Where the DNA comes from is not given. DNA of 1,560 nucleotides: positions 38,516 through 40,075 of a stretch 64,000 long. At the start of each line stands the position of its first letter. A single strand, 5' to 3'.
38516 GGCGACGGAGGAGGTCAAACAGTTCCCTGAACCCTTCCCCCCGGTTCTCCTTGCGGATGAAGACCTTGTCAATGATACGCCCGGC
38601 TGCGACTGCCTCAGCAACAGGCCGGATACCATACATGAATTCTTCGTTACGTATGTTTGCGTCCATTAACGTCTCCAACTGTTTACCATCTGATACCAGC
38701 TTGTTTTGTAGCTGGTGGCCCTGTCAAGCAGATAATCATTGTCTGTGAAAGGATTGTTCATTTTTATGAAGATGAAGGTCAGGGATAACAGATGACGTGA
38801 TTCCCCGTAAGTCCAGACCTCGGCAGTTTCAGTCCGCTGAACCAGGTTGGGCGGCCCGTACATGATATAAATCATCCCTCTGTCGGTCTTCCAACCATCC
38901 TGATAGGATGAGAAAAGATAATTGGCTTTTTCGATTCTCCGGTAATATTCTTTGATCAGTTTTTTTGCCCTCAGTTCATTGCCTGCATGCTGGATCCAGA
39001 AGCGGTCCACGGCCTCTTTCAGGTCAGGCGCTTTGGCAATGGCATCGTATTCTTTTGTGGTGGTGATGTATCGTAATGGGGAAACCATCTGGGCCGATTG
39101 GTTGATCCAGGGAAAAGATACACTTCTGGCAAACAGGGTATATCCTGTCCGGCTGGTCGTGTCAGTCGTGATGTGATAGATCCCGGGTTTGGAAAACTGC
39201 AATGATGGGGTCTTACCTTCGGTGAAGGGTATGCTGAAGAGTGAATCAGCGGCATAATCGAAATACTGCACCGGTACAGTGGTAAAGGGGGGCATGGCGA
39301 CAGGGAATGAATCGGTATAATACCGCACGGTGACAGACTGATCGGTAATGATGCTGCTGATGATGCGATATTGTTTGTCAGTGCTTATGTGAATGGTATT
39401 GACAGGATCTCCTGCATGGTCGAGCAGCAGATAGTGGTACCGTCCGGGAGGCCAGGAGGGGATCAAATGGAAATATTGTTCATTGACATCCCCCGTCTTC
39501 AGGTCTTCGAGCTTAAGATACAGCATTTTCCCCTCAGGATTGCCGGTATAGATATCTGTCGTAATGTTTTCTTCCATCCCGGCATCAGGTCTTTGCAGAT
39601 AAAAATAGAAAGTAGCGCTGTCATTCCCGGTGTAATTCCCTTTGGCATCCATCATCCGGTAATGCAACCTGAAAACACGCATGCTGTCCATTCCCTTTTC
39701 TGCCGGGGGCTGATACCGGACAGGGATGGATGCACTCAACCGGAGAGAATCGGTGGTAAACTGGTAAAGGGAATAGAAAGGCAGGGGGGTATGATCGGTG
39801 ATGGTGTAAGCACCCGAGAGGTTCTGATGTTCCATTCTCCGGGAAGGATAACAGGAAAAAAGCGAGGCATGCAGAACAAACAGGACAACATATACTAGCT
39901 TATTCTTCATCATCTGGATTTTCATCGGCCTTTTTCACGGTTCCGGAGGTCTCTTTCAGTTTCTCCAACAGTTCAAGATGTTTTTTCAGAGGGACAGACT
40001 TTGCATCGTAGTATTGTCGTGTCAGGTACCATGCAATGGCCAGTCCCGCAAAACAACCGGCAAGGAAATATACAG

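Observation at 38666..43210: Compact envelope module: Omp85-family barrel + 7-bladed propeller + tiny TM protein + GWxTD lipoprotein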

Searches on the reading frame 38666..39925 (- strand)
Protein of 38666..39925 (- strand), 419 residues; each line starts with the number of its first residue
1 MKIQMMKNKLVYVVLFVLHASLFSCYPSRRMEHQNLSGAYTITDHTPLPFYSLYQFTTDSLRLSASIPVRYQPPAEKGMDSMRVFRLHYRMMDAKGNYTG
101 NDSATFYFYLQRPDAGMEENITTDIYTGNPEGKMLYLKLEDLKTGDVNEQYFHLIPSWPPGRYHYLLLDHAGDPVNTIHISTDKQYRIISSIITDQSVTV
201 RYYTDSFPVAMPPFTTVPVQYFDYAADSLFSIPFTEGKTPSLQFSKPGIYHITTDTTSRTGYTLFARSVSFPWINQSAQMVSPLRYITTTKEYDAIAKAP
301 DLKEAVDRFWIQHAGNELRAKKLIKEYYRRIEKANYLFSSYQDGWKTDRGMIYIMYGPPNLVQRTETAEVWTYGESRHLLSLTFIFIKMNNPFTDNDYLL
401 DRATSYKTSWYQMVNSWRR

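Call 3: search_protein_families(library=pfam, proteins=[window:38666-39925:-], max_evalue=0.01)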
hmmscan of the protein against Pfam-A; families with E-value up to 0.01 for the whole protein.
window:38666-39925:- (419 aa): 1 family
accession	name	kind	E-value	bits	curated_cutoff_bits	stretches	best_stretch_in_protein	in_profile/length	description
PF20094.4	GWxTD_dom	-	6.2e-61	205.6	26.9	1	248-419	1-172/172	GWxTD domain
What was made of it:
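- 38666..39925 (-): 419-aa GWxTD lipoprotein: lipobox Cys25, two Ig-like beta-sandwich domains, and a C-terminal GWxTD alpha/beta domain. PF20094 at 6.2e-61 (call 3).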

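Call 4: search_protein_families(library=ncbifam, proteins=[window:38666-39925:-], max_evalue=0.01)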
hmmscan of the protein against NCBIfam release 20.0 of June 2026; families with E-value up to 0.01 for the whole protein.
window:38666-39925:- (419 aa): 1 family
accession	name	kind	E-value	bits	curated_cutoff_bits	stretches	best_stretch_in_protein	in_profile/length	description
TIGR04514.1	GWxTD_dom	domain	2.3e-27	95.6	28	1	280-373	2-104/105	GWxTD domain-containing protein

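Call 7: find_homologous_proteins(query=window:38666-39925:-, max_evalue=0.00001)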
Query window:38666-39925:- (419 aa): 550 proteins with E <= 0.00001 among 2559 candidates; the best 120 are listed.
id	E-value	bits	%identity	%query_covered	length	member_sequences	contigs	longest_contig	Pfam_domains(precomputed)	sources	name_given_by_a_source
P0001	1.3e-287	971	100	100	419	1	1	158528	PF20094.5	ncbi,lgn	-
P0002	1.3e-164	566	59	98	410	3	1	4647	PF20094.5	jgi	jgi:GWxTD domain-containing protein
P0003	3.9e-155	535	56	99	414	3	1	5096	PF20094.5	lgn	-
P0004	1.7e-150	520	55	99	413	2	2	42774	PF20094.5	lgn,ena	-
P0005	8.6e-149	514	55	100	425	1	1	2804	PF20094.5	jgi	jgi:GWxTD domain-containing protein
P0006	7.0e-144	498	55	95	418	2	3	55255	PF20094.5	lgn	-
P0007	2.1e-132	460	51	98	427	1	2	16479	PF20094.5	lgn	-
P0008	3.1e-132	460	50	95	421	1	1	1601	PF20094.5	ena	-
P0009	7.4e-129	448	50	100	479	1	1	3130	PF20094.5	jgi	jgi:GWxTD domain-containing protein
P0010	4.3e-125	436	53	95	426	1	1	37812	PF20094.5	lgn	-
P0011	9.3e-123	428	48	98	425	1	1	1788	PF20094.5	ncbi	-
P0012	1.8e-122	427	48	99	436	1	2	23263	PF20094.5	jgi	jgi:GWxTD domain-containing protein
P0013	3.5e-121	423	54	80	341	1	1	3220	PF20094.5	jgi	jgi:GWxTD domain-containing protein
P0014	4.2e-119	416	48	93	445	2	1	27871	PF20094.5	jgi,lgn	-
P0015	3.7e-117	410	48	98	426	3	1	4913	PF20094.5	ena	-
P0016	1.2e-86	309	38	97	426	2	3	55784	PF20094.5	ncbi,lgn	-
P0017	1.6e-78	283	37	98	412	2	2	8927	PF20094.5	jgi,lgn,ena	-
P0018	3.7e-78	282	39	99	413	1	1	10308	PF20094.5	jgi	jgi:GWxTD domain-containing protein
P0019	4.3e-76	275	37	96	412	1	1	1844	PF20094.5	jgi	jgi:GWxTD domain-containing protein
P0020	1.5e-75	273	36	95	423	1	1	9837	PF20094.5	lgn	-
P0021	2.6e-75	272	38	95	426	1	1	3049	PF20094.5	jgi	jgi:GWxTD domain-containing protein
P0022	7.4e-75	271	35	98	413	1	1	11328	PF20094.5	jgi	jgi:GWxTD domain-containing protein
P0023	2.3e-74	269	36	97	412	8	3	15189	PF20094.5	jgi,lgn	jgi:GWxTD domain-containing protein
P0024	3.7e-74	268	37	97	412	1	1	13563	PF20094.5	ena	-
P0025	6.2e-74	268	37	99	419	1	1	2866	PF20094.5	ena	-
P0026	1.5e-73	266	35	97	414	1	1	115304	PF20094.5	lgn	-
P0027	2.0e-73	266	36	100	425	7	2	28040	PF20094.5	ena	-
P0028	7.1e-73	264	37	98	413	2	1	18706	PF20094.5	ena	-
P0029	7.5e-73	264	34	97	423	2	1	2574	PF20094.5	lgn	-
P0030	8.5e-73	264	43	71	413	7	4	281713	PF20094.5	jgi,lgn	jgi:GWxTD domain-containing protein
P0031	2.2e-72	262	35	99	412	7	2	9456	PF20094.5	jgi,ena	-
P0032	2.8e-72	262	38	92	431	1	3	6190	PF20094.5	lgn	-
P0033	4.4e-72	261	37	96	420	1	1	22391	PF20094.5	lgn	-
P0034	5.4e-72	261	36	99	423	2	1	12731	PF20094.5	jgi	jgi:GWxTD domain-containing protein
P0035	8.5e-72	261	34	97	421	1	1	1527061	PF20094.5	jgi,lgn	jgi:GWxTD domain-containing protein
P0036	2.3e-71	259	36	99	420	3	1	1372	PF20094.5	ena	-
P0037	2.6e-71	259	36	98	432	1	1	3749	PF20094.5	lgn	-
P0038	3.5e-71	259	40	81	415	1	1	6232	PF20094.5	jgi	jgi:GWxTD domain-containing protein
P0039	3.5e-71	259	36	92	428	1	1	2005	PF20094.5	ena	-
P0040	3.6e-71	258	35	99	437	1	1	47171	PF20094.5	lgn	-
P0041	3.6e-71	258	34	95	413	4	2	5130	PF20094.5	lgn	-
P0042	4.5e-71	258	36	95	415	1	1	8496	PF20094.5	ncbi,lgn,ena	-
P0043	9.9e-71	257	49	56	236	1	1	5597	PF20094.5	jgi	jgi:GWxTD domain-containing protein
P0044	1.2e-70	257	35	100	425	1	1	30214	PF20094.5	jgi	-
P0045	1.4e-70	257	41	71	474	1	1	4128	PF20094.5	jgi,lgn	jgi:GWxTD domain-containing protein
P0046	1.4e-70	257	36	99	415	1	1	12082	PF20094.5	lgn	-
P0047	2.5e-70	256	37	92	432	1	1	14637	PF20094.5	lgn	-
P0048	3.7e-70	255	35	98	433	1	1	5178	PF20094.5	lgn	-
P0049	4.2e-70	255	34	98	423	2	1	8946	PF20094.5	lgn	-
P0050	4.5e-70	255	35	95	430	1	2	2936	PF20094.5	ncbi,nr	ncbi:MAG: GWxTD domain-containing protein [Bacteroidetes bacterium]|nr:GWxTD domain-containing prote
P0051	6.5e-70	254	35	94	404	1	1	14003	PF20094.5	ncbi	-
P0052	7.4e-70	254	41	71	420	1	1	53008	PF20094.5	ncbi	ncbi:MAG: GWxTD domain-containing protein [Bacteroidota bacterium]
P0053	1.1e-69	254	35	92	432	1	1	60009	PF20094.5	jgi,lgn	-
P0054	1.7e-69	253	34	92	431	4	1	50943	PF20094.5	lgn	-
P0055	2.2e-69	253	39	74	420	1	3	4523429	PF20094.5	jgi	jgi:GWxTD domain-containing protein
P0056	2.6e-69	252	35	92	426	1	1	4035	PF20094.5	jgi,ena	-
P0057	2.8e-69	252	33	97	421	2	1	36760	PF20094.5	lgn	-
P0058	3.8e-69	252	35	98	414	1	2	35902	PF20094.5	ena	-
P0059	4.7e-69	252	34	99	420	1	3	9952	PF20094.5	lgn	-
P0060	4.8e-69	251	39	83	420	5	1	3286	PF20094.5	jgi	-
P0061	6.6e-69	251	45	62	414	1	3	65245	PF20094.5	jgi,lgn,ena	-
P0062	7.3e-69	251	34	95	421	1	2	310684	PF20094.5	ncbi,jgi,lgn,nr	ncbi:MAG: GWxTD domain-containing protein [Flavobacteriales bacterium]|jgi:GWxTD domain-containing p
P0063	1.0e-68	250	33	97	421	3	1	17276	PF20094.5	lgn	-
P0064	1.0e-68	250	36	99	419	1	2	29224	PF20094.5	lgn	-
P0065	1.3e-68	250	35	100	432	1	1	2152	PF20094.5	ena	-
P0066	1.6e-68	250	37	98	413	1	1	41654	PF20094.5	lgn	-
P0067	1.7e-68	250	36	98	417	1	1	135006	PF20094.5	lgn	-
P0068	1.8e-68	250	41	72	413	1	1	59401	PF20094.5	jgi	jgi:GWxTD domain-containing protein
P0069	2.0e-68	249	35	98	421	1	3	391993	PF20094.5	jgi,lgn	jgi:GWxTD domain-containing protein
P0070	2.0e-68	249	46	61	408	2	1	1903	PF20094.5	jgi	-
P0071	2.3e-68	249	33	99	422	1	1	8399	PF20094.5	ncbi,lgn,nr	ncbi:MAG: GWxTD domain-containing protein [Bacteroidota bacterium]|nr:GWxTD domain-containing protei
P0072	2.7e-68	249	36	99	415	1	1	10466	PF20094.5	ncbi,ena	-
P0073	2.8e-68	249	44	62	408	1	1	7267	PF20094.5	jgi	jgi:GWxTD domain-containing protein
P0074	2.8e-68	249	35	98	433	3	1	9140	PF20094.5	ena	-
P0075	3.6e-68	249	42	69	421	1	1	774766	PF20094.5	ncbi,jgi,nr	ncbi:MAG: hypothetical protein K0Q95_138 [Bacteroidota bacterium]|jgi:GWxTD domain-containing protei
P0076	3.6e-68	249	46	58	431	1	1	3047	PF20094.5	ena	-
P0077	3.8e-68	249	34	99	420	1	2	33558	PF20094.5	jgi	jgi:GWxTD domain-containing protein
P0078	5.5e-68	248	42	69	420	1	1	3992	PF20094.5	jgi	jgi:GWxTD domain-containing protein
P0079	6.3e-68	248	35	98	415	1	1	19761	PF20094.5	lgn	-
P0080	6.4e-68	248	39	83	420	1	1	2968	PF20094.5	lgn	-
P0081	6.7e-68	248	35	99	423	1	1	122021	PF20094.5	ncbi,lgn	-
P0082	7.1e-68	248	35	97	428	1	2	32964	PF20094.5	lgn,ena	-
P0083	1.2e-67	247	35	92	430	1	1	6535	PF20094.5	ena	-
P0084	1.2e-67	247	33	95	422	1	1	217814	PF20094.5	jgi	jgi:GWxTD domain-containing protein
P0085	1.3e-67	247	35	99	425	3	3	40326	PF20094.5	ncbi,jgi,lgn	jgi:GWxTD domain-containing protein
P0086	1.3e-67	247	35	99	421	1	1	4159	PF20094.5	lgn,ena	-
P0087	1.4e-67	247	38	80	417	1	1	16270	PF20094.5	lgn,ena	-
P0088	1.5e-67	247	41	68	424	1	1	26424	PF20094.5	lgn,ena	-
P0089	1.7e-67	246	33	97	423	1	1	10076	PF20094.5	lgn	-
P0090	1.8e-67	246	34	99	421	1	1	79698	PF20094.5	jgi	jgi:GWxTD domain-containing protein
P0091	1.9e-67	246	35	98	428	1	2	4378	PF20094.5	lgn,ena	-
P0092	1.9e-67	246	35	99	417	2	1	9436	PF20094.5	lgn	-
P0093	2.3e-67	246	34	100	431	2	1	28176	PF20094.5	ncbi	-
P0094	2.5e-67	246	33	99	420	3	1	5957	PF20094.5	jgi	jgi:GWxTD domain-containing protein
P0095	2.9e-67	246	35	86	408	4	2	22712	PF20094.5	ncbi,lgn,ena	-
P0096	3.4e-67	245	41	69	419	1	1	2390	PF20094.5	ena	-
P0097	4.5e-67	245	40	68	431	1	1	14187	PF20094.5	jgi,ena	-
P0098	5.3e-67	245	34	98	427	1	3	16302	PF20094.5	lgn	-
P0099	5.8e-67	245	46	54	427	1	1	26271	PF20094.5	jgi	-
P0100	5.9e-67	245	39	68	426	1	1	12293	PF20094.5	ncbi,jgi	-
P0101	5.9e-67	245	34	94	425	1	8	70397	PF20094.5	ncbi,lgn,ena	-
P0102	6.8e-67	244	39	83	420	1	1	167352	PF20094.5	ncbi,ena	-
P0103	6.9e-67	244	44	62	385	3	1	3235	PF20094.5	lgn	-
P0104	7.7e-67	244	34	99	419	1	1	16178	PF20094.5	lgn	-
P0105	8.6e-67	244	33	99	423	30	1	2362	PF20094.5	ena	-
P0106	1.0e-66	244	36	99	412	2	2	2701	PF20094.5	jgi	jgi:GWxTD domain-containing protein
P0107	1.2e-66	244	48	53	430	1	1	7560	PF20094.5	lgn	-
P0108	1.3e-66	243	34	97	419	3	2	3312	PF20094.5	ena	-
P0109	1.4e-66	243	39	71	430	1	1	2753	PF20094.5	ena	-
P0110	2.6e-66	242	39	71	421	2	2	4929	PF20094.5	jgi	jgi:GWxTD domain-containing protein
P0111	2.7e-66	242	45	62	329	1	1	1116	PF20094.5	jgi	jgi:GWxTD domain-containing protein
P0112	2.8e-66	242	35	99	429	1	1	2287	PF20094.5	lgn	-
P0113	3.2e-66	242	40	68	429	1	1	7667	PF20094.5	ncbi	ncbi:MAG: GWxTD domain-containing protein [Bacteroidota bacterium]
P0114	3.3e-66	242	38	71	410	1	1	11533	PF20094.5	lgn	-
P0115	3.4e-66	242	33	97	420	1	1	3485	PF20094.5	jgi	jgi:GWxTD domain-containing protein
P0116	3.9e-66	242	46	53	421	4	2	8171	PF20094.5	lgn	-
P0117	4.8e-66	242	33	98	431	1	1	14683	PF20094.5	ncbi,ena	-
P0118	7.6e-66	241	48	53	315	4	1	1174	PF20094.5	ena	-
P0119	7.6e-66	241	34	94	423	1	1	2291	PF20094.5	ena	-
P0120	1.2e-65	240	33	97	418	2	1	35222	PF20094.5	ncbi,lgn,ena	ncbi:MAG: GWxTD domain-containing protein [Bacteroidota bacterium]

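Call 8: search_solved_structures(query=window:38666-39925:-, max_evalue=1)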
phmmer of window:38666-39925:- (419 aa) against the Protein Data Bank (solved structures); distinct sequences matched with E-value up to 1: 10.
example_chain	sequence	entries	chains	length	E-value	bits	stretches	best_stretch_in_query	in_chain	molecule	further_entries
1f1r_A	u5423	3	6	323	0.073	15.3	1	80-174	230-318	HOMOPROTOCATECHUATE 2,3-DIOXYGENASE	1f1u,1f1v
9hji_A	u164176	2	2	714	0.14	14.3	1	71-129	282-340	Prolyl endopeptidase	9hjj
3ecj_A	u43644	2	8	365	0.22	13.7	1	80-163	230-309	PROTEIN (Homoprotocatechuate 2,3-dioxygenase)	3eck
1q0c_A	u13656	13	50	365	0.23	13.7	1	80-162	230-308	homoprotocatechuate 2,3-dioxygenase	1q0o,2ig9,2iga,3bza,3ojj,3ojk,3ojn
4z6n_A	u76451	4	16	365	0.23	13.7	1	80-162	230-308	Homoprotocatechuate 2,3-dioxygenase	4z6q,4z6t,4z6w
4z6l_A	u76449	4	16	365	0.23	13.7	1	80-162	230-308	Homoprotocatechuate 2,3-dioxygenase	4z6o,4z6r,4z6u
4z6m_A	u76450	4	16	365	0.23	13.7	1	80-162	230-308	Homoprotocatechuate 2,3-dioxygenase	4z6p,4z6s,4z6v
5bwg_A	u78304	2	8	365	0.23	13.7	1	80-162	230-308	Homoprotocatechuate 2,3-dioxygenase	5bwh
1f1x_A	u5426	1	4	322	0.3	13.3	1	80-158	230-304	HOMOPROTOCATECHUATE 2,3-DIOXYGENASE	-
4ghc_A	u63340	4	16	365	0.76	11.9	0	80-162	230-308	Homoprotocatechuate 2,3-dioxygenase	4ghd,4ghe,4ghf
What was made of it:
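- Tried and rejected: The single-sequence search gave only noise, with E at least 0.07 (call 8).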

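Call 12: find_related_loci(query=A1, collection=genome_contigs, flank=10000)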
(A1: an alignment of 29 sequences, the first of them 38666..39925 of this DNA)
Query A1 (419 aa) in genome_contigs; peptide patterns used: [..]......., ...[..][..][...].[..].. (x = any residue, [..] = any of these).
600 stretches matched a pattern (row limit reached: there are more); 567 encode a relative of the query (tblastn E <= 1e-3); the best 80 are kept; 80 distinct loci.
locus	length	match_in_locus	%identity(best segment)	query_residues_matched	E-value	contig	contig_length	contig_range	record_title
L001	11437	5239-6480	38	4-419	4e-83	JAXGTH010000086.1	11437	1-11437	MAG: Bacteroidales bacterium isolate AnMBR.bin392 bin392_86, whole genome shotgun sequence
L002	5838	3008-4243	38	9-419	4e-83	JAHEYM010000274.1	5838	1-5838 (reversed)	MAG: Bacteroidetes bacterium isolate nzgw128 NODE_45484_length_5839_cov_2.414306, whole genome shotgun sequence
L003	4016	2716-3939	37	3-419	8e-82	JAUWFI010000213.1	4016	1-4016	MAG: Bacteroidota bacterium isolate CSMAG_2212 CSMAG_2212_k141_2127466_length_4016_cov_6.0000, whole genome shotgun sequ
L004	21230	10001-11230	36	1-419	4e-81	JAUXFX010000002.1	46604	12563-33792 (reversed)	MAG: Bacteroidota bacterium isolate CSMAG_2914 CSMAG_2914_k117_17127_length_46604_cov_14.2465, whole genome shotgun sequ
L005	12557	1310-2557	35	2-419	5e-80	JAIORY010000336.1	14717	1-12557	MAG: Bacteroidales bacterium isolate SMBSF30 20075_Bin_4_contigs_1_c_000000000303, whole genome shotgun sequence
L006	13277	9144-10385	35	7-419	6e-80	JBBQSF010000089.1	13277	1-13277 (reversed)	MAG: Bacteroidales bacterium isolate Co_metawrap_1733 Cmw_1733_k141_5247338_length_13277_cov_34.0000, whole genome shotg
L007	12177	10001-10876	45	130-419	7e-78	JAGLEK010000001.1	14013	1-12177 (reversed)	MAG: Bacteroidales bacterium isolate SW_4_6 ROV167.bin.6.fa_1, whole genome shotgun sequence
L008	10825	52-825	45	162-419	8e-76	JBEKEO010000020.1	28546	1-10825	MAG: Bacteroidales bacterium isolate SPRUCE 208 SPRUCE_208_20, whole genome shotgun sequence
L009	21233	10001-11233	35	6-417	5e-75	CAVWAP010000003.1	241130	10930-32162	MAG: uncultured Bacteroidales bacterium isolate MFD03804.bin.1.231 genome assembly, contig: contig_18655, whole genome s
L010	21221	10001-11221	37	13-419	1e-74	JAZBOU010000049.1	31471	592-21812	MAG: Bacteroidales bacterium isolate bin.552 k117_1952387, whole genome shotgun sequence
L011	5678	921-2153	36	13-419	2e-74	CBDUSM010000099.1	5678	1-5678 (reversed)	MAG TPA_asm: uncultured Bacteroidales bacterium isolate SRR21487742_binner13_Refined_51 genome assembly, contig: ERZ2666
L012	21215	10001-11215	37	11-419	3e-74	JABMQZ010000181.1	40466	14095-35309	MAG: Bacteroidetes bacterium isolate bin.184 k141_4474489, whole genome shotgun sequence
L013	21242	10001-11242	34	6-419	1e-73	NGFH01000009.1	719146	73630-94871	MAG: Bacteroidetes bacterium 2013_40CM_41_45 2013_40cm_scaffold_1, whole genome shotgun sequence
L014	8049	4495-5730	33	9-419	9e-73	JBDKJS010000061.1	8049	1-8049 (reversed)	MAG: Bacteroidota bacterium isolate guil_2019_sw_WHONDRS-S19S_0049_B_bin.49 scaffold_2729501, whole genome shotgun seque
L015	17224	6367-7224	43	134-419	2e-72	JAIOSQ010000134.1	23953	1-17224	MAG: Bacteroidales bacterium isolate SMBSF48 bin_32_k127_75987, whole genome shotgun sequence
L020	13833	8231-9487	35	3-419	9e-72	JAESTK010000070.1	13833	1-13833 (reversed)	MAG: Flavobacteriales bacterium isolate NORP312 CoAssembly_977004, whole genome shotgun sequence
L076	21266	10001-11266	32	6-419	2e-63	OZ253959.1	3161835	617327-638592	MAG: Vicingaceae bacterium isolate eff8892f-40c8-4b5e-8d39-c4c05bde61f3 genome assembly, chromosome: 1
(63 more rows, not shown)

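Call 18: search_protein_families(library=pfam, proteins=[L020:6892-8247:+, L010:8667-9989:+, L076:8908-10035:+], max_evalue=0.01)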
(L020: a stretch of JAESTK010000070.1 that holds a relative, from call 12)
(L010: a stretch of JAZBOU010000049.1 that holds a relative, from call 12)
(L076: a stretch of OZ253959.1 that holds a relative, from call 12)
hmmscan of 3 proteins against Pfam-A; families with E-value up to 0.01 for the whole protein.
L020:6892-8247:+ (452 aa): 2 families
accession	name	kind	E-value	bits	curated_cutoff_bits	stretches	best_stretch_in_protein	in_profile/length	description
PF02646.22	RmuC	-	1.6e-102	343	26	1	139-434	1-289/291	RmuC family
PF10186.14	ATG14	-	0.00086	18.9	33.2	1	40-191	24-174/347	Vacuolar sorting 38 and autophagy-related subunit 14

L010:8667-9989:+ (441 aa): 2 families
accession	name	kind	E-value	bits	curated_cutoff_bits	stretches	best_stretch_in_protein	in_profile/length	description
PF02646.22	RmuC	-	5.8e-103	344.4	26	1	128-424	2-290/291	RmuC family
PF15619.11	Lebercilin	-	0.0091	16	34.3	1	25-103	112-187/193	Ciliary protein causing Leber congenital amaurosis disease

L076:8908-10035:+ (376 aa): 4 families
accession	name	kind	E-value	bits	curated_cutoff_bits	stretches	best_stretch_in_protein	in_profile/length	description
PF02646.22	RmuC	-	1.7e-51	175.5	26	1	69-344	3-274/291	RmuC family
PF04513.17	Baculo_PEP_C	-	0.0005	20.6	38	0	27-111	27-107/140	Baculovirus polyhedron envelope protein, PEP, C terminus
PF06103.16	DUF948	-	0.0016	19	37.2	0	4-74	8-72/89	Bacterial protein of unknown function (DUF948)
PF24611.2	Spectrin_Anc-1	-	0.0028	18.4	33.2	0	60-127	18-84/115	Nuclear anchorage protein 1, spectrin-like repeat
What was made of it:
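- rmuC (Pfam 1e-102, call 18) is immediately upstream on the same strand in 47/69 loci.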

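Call 21: find_encoding_contigs(protein=P0006, flank=8000, max_places=2)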
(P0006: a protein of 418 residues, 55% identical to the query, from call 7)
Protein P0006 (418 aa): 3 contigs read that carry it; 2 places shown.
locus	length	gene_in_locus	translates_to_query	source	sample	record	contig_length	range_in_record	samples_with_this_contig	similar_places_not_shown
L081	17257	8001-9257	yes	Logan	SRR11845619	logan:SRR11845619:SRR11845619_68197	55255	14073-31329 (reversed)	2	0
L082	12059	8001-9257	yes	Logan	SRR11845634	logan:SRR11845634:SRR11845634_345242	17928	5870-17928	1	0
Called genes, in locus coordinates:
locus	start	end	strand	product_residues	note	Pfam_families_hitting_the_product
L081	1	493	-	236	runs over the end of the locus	PF00849:PseudoU_synth_2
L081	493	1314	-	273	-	PF02548:Pantoate_transf, PF13714:PEP_mutase (faint)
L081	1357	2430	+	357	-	-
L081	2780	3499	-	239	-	-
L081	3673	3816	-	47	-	-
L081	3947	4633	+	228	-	PF03167:UDG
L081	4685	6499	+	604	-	PF01103:Omp85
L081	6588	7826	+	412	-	-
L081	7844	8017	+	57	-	-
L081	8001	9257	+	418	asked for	PF20094:GWxTD_dom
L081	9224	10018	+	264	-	PF08032:SpoU_sub_bind, PF00588:SpoU_methylase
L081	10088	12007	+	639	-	PF13231:PMT_2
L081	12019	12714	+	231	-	PF07661:MORN_2 (faint)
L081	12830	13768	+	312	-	PF03796:DnaB_C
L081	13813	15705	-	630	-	PF20695:UbiD_N, PF01977:UbiD, PF20696:UbiD_C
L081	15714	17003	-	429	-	PF03952:Enolase_N, PF00113:Enolase_C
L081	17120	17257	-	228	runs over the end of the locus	PF01196:Ribosomal_L17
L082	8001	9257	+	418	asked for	PF20094:GWxTD_dom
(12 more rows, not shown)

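Call 22: find_encoding_contigs(protein=P0004, flank=8000, max_places=2)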
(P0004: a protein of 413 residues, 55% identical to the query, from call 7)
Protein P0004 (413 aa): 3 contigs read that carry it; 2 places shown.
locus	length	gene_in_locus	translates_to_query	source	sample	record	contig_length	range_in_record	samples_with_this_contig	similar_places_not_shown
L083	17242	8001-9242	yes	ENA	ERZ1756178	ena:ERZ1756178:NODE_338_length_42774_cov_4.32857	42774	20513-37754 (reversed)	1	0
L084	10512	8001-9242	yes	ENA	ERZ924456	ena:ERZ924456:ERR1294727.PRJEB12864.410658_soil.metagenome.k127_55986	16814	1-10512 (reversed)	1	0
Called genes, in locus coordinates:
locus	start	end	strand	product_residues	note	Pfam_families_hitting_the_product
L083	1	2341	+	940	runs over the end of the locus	-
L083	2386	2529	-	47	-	-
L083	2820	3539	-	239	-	-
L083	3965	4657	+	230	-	PF03167:UDG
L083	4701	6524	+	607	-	PF07244:POTRA (faint), PF01103:Omp85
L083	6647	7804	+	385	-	-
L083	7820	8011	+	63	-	-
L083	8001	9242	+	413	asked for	PF20094:GWxTD_dom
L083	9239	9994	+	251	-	PF08032:SpoU_sub_bind, PF00588:SpoU_methylase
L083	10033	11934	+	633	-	PF13231:PMT_2 (weak)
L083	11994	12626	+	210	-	-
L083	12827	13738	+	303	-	PF03796:DnaB_C, PF13481:AAA_25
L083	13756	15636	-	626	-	PF20695:UbiD_N, PF01977:UbiD, PF20696:UbiD_C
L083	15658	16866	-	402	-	PF28574:Transporter_N (weak), PF28560:PCD-like, PF28576:Transporter_C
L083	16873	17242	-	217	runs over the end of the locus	PF00005:ABC_tran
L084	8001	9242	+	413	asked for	PF20094:GWxTD_dom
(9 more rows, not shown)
